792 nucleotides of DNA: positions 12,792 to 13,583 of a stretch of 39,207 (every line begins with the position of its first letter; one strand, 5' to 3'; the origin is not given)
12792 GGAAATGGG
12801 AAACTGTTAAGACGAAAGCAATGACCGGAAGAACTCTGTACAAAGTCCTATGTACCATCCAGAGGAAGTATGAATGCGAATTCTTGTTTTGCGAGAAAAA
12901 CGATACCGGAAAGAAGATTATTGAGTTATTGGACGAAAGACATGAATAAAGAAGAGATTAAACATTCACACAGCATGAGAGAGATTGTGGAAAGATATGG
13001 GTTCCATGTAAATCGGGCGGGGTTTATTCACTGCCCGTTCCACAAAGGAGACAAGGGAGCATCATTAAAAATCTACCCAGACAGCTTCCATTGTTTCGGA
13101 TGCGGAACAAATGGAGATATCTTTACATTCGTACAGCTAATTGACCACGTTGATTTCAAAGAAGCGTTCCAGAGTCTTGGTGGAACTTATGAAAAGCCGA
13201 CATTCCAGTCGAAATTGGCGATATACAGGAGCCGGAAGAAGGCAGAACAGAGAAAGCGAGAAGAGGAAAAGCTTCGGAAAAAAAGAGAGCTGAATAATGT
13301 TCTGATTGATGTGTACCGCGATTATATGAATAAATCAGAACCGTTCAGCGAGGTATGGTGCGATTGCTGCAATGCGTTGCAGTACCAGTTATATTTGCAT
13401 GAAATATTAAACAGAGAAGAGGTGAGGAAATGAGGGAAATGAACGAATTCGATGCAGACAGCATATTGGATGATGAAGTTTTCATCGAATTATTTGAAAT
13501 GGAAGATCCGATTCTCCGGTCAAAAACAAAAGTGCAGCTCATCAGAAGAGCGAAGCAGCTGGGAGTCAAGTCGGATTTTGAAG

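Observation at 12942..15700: Split primase architecture (stand-alone zf-CHC2 plus P-loop primase-helicase) followed by an RHH gene and an iteron origin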

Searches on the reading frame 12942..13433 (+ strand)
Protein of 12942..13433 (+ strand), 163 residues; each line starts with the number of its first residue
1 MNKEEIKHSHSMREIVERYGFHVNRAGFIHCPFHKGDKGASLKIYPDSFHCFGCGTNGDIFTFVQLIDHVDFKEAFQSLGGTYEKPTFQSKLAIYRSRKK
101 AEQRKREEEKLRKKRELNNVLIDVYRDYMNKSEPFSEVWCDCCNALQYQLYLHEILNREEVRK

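Call 5: search_protein_families(library=pfam, proteins=[window:12942-13433:+], max_evalue=0.1)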
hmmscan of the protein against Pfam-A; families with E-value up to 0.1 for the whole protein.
window:12942-13433:+ (163 aa): 1 family
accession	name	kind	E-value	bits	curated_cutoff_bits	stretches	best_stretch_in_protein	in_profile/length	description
PF01807.25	Zn_ribbon_DnaG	-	4.3e-14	52.5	24.9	1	4-81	7-87/98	CHC2 zinc finger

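Call 9: search_solved_structures(query=window:12942-13433:+, max_evalue=1, show_alignments=1)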
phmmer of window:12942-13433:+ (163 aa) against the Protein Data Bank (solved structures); distinct sequences matched with E-value up to 1: 4.
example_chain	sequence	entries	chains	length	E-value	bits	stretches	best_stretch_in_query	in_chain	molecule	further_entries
1d0q_A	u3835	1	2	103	2.1e-09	40.6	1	25-80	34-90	DNA PRIMASE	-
2au3_A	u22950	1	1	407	1.1e-06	31.8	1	29-92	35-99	DNA primase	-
7aft_G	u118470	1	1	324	0.31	14.1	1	58-117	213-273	Translocation protein SEC62,Translocation protein SEC62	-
3efz_A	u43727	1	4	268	0.98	12.4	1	98-130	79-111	14-3-3 protein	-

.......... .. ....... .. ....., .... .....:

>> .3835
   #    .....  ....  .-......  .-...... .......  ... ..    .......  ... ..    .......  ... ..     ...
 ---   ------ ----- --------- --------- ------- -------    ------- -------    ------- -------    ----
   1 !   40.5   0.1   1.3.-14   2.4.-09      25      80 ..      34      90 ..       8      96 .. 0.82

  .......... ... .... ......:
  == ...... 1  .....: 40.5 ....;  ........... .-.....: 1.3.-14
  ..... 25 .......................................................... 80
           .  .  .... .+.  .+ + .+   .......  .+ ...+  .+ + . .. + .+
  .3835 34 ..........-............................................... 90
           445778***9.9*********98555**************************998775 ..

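Call 10: search_protein_families(library=phrogs, proteins=[window:12942-13433:+], max_evalue=0.01)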
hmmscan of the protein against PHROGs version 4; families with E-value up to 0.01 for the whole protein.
window:12942-13433:+ (163 aa): 7 families
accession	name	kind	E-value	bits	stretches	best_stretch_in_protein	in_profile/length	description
phrog_11992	-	unknown function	7.8e-53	180.3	1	1-160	2-164/177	-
phrog_6444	-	DNA, RNA and nucleotide metabolism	2.4e-13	50.7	1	5-84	12-94/577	DNA primase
phrog_47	-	DNA, RNA and nucleotide metabolism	1.5e-11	44.5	1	7-114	26-134/947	DNA primase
phrog_18097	-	DNA, RNA and nucleotide metabolism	3e-11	44.3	1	6-79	10-86/199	DNA primase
phrog_360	-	DNA, RNA and nucleotide metabolism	4.2e-09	37.6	1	24-113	27-117/133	DNA primase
phrog_26824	-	unknown function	2e-07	30.5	1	13-96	11-100/868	-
phrog_510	-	DNA, RNA and nucleotide metabolism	3.9e-07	30.2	1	31-113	48-137/667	DNA primase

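Call 23: find_homologous_proteins(query=window:12942-13433:+, max_evalue=0.001)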
Query window:12942-13433:+ (163 aa): 1177 proteins with E <= 0.001 among 1194 candidates; the best 120 are listed.
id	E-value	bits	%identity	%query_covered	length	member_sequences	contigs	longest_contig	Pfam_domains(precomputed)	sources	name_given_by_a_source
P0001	1.7e-102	358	94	100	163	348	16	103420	PF01807.26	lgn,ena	-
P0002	2.9e-98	344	93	100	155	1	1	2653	PF01807.26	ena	-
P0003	1.8e-91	322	83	99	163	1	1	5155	PF01807.26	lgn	-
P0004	5.1e-91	321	83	99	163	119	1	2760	PF01807.26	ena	-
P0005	1.2e-90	320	82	99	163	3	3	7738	PF01807.26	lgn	-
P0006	1.7e-90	319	83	99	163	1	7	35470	PF01807.26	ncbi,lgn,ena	-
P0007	1.7e-90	319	82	99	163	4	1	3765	PF01807.26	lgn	-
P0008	2.0e-90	319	83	99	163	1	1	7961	PF01807.26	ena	-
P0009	3.7e-90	318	82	99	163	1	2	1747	PF01807.26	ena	-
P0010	4.6e-90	318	83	99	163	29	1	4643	PF01807.26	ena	-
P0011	5.9e-90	317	82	99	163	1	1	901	PF01807.26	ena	-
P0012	9.1e-90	317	82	99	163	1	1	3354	PF01807.26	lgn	-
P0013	2.4e-89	315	81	99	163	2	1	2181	PF01807.26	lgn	-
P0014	4.1e-89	315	82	99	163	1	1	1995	PF01807.26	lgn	-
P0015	1.6e-88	313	81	99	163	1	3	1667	PF01807.26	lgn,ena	-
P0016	1.6e-87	309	81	99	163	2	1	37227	PF01807.26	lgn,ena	-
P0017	1.4e-86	306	83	96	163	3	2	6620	PF01807.26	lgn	-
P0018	9.7e-86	304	80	99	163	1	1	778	PF01807.26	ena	-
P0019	1.0e-85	304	81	99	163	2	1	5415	PF01807.26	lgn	-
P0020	2.2e-85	302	79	99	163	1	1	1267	PF01807.26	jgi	jgi:DNA primase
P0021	3.6e-85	302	79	99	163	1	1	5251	PF01807.26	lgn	-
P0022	5.7e-85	301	78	100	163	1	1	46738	PF01807.26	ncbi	-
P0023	6.5e-85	301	83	92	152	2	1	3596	PF01807.26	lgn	-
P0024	1.1e-84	300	79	96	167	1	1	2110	PF01807.26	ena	-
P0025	1.1e-84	300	78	99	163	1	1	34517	PF01807.26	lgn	-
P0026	2.0e-84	299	78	99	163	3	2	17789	PF01807.26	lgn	-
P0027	2.8e-84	299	78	100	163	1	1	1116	PF01807.26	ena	-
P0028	4.1e-84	298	79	99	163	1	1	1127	PF01807.26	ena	-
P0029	1.2e-83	297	80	96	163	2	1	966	PF01807.26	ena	-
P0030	1.5e-83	296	77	99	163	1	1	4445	PF01807.26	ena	-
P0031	1.9e-83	296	80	99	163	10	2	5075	PF01807.26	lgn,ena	-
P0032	1.9e-83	296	77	99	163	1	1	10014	PF01807.26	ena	-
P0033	2.1e-83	296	77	99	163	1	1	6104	PF01807.26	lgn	-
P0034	2.6e-83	296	77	99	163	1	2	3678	PF01807.26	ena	-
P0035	3.1e-83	295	78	99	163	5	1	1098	PF01807.26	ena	-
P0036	3.5e-83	295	78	99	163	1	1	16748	PF01807.26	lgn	-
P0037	4.7e-83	295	78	96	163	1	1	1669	PF01807.26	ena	-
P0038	1.7e-82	293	76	99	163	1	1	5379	PF01807.26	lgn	-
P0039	2.1e-82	293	76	99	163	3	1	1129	PF01807.26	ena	-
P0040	2.6e-82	292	76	99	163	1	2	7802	PF01807.26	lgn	-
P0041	4.4e-82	292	75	99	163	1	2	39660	PF01807.26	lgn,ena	-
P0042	1.7e-81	290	75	99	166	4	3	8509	PF01807.26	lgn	-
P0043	2.0e-81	290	84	100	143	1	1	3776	PF01807.26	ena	-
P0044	4.0e-81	289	75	99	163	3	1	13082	PF01807.26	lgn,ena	-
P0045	5.9e-81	288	72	99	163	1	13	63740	PF01807.26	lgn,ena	-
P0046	6.0e-81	288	72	99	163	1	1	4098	PF01807.26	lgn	-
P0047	8.4e-81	288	77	100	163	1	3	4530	PF01807.26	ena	-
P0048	1.1e-80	287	71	99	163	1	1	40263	PF01807.26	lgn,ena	-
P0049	1.5e-80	287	75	99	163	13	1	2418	PF01807.26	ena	-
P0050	2.1e-80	286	81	92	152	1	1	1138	PF01807.26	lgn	-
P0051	3.7e-80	285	71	99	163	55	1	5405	PF01807.26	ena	-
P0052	4.0e-80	285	74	99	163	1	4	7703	PF01807.26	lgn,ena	-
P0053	5.3e-80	285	76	99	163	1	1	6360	PF01807.26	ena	-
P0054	9.8e-80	284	75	99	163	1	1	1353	PF01807.26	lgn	-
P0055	1.3e-79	284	74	99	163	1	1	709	PF01807.26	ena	-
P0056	3.4e-79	282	73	99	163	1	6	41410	PF01807.26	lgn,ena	-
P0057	5.1e-79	282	78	93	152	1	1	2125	PF01807.26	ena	-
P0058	6.2e-79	281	76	100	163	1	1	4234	PF01807.26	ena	-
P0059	6.7e-79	281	74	96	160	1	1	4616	PF01807.26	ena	-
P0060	6.7e-79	281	74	96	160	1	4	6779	PF01807.26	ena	-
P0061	6.8e-79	281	75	99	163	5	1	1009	PF01807.26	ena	-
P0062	7.1e-79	281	79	93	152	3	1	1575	PF01807.26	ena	-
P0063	7.7e-79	281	73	96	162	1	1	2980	PF01807.26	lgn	-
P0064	9.5e-79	281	74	100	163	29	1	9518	PF01807.26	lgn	-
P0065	1.3e-78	280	70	99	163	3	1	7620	PF01807.26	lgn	-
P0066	3.9e-78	279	74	96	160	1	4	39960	PF01807.26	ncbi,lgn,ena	-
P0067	5.4e-78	278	74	96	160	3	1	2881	PF01807.26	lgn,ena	-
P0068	6.3e-78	278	70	99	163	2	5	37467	PF01807.26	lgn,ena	-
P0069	6.3e-78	278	73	96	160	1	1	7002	PF01807.26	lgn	-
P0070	7.0e-78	278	75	99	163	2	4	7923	PF01807.26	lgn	-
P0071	7.8e-78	278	73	99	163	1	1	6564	PF01807.26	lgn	-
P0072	8.0e-78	278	73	96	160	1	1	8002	PF01807.26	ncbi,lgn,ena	-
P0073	8.9e-78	278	73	96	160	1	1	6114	PF01807.26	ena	-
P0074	9.2e-78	278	73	96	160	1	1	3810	PF01807.26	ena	-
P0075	9.8e-78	278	73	96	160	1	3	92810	PF01807.26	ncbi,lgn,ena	-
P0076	1.0e-77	278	73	96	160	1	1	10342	PF01807.26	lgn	-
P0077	1.1e-77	277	73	96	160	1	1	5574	PF01807.26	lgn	-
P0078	1.1e-77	277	73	96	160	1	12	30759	PF01807.26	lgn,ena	-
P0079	1.1e-77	277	73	96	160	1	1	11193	PF01807.26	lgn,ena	-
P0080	1.5e-77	277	75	96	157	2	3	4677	PF01807.26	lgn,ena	-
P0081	1.5e-77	277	73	96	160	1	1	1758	PF01807.26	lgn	-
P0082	1.7e-77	277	73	96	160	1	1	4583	PF01807.26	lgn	-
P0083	2.0e-77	277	73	96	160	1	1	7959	PF01807.26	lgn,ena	-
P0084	2.1e-77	276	73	96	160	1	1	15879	PF01807.26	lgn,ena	-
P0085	2.2e-77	276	73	96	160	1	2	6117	PF01807.26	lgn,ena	-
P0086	2.5e-77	276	73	96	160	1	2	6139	PF01807.26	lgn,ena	-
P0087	2.7e-77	276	73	96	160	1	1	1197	PF01807.26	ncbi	-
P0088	3.8e-77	276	73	96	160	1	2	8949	PF01807.26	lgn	-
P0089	3.8e-77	276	73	96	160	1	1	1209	PF01807.26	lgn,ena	-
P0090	4.2e-77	276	73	96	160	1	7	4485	PF01807.26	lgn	-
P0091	5.0e-77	275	73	96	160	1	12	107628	PF01807.26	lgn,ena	-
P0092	5.7e-77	275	73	96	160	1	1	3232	PF01807.26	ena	-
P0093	7.3e-77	275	72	96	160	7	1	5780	PF01807.26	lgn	-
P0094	7.6e-77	275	73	96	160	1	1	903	PF01807.26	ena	-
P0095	8.7e-77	274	73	96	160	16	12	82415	PF01807.26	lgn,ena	-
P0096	8.8e-77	274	73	96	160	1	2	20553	PF01807.26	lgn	-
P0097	1.2e-76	274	73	96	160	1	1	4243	PF01807.26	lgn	-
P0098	1.3e-76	274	72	99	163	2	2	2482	PF01807.26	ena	-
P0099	1.3e-76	274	71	96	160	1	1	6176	PF01807.26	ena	-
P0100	2.3e-76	273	72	96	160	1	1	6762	PF01807.26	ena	-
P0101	2.5e-76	273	72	96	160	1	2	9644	PF01807.26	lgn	-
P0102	2.8e-76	273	72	99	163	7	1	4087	PF01807.26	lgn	-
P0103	5.1e-76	272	77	92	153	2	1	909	PF01807.26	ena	-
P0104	5.8e-76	272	72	96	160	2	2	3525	PF01807.26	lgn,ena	-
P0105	5.9e-76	272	69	96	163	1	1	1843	PF01807.26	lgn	-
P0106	7.0e-76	272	72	96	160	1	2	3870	PF01807.26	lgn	-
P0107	7.8e-76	271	71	96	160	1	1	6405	PF01807.26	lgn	-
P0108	8.6e-76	271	71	96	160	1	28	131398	PF01807.26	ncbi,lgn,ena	-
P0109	1.2e-75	271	68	99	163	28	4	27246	PF01807.26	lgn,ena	-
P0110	1.6e-75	270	71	96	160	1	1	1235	PF01807.26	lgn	-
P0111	1.8e-75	270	72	96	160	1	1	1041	PF01807.26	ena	-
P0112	3.0e-75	269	71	96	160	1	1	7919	PF01807.26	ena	-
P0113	4.2e-75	269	70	96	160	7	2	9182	PF01807.26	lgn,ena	-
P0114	4.2e-75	269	71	96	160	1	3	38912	PF01807.26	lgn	-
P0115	6.9e-75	268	70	99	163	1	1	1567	PF01807.26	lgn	-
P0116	7.6e-75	268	71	96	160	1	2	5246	PF01807.26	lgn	-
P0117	1.0e-74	268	70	98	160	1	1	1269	PF01807.26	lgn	-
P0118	1.4e-74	267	70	96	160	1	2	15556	PF01807.26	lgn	-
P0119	1.5e-74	267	70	96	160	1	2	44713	PF01807.26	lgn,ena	-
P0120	1.9e-74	267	75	90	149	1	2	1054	PF01807.26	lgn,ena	-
